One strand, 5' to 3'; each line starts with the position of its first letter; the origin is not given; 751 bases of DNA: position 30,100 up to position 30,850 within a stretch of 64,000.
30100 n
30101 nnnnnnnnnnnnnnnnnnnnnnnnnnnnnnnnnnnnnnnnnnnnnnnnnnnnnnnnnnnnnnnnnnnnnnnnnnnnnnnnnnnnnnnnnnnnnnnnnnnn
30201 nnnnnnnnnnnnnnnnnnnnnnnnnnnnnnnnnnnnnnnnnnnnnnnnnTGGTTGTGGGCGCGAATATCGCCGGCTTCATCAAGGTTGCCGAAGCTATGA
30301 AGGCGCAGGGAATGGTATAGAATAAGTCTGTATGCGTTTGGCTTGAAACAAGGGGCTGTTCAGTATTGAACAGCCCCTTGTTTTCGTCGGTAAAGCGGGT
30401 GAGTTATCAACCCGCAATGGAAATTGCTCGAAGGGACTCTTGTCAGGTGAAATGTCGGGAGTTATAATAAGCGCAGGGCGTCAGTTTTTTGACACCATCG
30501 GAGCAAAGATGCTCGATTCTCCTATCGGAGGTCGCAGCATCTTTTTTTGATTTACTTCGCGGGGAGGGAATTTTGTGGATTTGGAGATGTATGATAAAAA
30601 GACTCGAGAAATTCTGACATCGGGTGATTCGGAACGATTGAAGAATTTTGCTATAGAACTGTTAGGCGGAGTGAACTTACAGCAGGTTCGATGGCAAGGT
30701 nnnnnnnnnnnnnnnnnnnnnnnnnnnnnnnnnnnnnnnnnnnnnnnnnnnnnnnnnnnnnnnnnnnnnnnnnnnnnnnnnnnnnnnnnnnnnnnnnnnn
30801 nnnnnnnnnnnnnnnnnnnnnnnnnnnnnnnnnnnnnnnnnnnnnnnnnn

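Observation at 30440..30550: Promoter-terminator pair with no ORF immediately upstream of the PAS sigma-54 activator gene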

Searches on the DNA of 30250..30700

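Call 4: search_rna_families(source=window, start=30250, end=30700, threshold=evalue, max_evalue=10, show_alignments=3)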
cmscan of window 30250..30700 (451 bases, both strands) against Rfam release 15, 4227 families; matches with E-value up to 10: 6.
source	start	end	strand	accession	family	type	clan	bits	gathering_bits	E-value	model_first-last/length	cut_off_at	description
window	30348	30381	+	RF03208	mir-1781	Gene; miRNA;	-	23.2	68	0.042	1-86/86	no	mir-1781 microRNA precursor family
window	30344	30384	-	RF00713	mir-239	Gene; miRNA;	-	18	49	0.37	14-61/74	no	mir-239 microRNA precursor family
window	30344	30385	+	RF00713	mir-239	Gene; miRNA;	-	17.3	49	0.6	13-61/74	no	mir-239 microRNA precursor family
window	30288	30386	+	RF04179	BTnc049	Gene; sRNA;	-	17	81.9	2.4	1-111/111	no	Bacteroides sRNA BTnc049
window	30332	30459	-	RF00302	SNORA65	Gene; snRNA; snoRNA; HACA-box;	CL00042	14.5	70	4.6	1-127/127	no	Small nucleolar RNA SNORA65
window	30250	30311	+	RF00461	IRES_VEGF_A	Cis-reg; IRES;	-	9.1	160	9.4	247-308/308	5'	Vascular endothelial growth factor (VEGF) IRES A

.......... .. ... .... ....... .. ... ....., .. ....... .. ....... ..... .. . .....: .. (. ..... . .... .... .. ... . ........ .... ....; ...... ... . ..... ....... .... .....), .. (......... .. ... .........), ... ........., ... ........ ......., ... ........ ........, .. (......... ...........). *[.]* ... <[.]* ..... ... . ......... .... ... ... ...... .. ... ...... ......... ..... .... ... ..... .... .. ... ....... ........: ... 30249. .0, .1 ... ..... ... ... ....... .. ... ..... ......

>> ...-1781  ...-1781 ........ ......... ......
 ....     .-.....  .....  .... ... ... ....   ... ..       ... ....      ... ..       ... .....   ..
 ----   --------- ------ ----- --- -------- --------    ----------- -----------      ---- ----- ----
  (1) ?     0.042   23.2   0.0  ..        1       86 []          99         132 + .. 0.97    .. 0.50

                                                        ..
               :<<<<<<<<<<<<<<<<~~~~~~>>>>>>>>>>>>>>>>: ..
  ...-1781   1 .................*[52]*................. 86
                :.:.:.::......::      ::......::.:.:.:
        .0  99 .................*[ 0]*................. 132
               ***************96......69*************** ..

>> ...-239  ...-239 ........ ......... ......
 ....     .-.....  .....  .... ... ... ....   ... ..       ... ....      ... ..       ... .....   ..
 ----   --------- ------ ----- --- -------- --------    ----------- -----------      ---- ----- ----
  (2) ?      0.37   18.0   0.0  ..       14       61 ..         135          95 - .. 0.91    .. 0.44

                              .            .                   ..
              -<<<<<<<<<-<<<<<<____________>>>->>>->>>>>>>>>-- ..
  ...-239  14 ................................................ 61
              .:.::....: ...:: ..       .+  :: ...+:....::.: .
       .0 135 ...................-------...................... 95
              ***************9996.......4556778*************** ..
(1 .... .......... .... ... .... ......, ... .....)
